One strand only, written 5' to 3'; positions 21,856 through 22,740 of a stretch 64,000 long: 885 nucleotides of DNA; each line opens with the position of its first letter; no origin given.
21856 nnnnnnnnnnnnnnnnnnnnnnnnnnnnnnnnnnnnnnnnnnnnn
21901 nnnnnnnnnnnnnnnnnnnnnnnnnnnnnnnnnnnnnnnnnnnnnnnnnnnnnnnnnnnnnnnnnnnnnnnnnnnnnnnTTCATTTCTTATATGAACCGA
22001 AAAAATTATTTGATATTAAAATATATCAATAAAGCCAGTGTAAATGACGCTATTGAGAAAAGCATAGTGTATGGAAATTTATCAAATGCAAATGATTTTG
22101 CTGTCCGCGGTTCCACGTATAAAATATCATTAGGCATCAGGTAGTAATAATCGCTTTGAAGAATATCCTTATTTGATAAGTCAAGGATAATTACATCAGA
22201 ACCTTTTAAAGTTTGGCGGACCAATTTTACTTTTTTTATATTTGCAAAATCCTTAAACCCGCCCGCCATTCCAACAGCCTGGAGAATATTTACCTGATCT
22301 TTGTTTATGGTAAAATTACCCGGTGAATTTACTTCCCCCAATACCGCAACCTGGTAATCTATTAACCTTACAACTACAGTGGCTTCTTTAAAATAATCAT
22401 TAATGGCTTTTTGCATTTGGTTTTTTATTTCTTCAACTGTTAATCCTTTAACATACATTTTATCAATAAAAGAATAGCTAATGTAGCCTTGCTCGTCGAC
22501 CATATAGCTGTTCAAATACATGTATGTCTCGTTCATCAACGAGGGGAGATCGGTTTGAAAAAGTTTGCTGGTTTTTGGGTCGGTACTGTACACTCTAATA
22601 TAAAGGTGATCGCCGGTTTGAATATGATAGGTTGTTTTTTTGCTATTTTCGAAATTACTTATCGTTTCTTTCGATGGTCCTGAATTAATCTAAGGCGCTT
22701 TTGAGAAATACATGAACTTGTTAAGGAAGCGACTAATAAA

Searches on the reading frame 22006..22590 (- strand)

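Call 101: search_protein_families(library=pfam, proteins=[window:22006-22590:-], max_evalue=0.01)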
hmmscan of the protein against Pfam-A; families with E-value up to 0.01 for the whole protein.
window:22006-22590:- (194 aa): 3 families
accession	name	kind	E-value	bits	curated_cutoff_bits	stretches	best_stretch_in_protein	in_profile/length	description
PF22461.2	SLBB_2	-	1.4e-10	41.5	27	1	80-159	2-79/79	SLBB domain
PF02563.21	Poly_export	-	3.3e-10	40.4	28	1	19-76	26-76/77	Polysaccharide biosynthesis/export protein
PF10531.15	SLBB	-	1.9e-09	37.6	27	1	81-131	2-50/55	SLBB domain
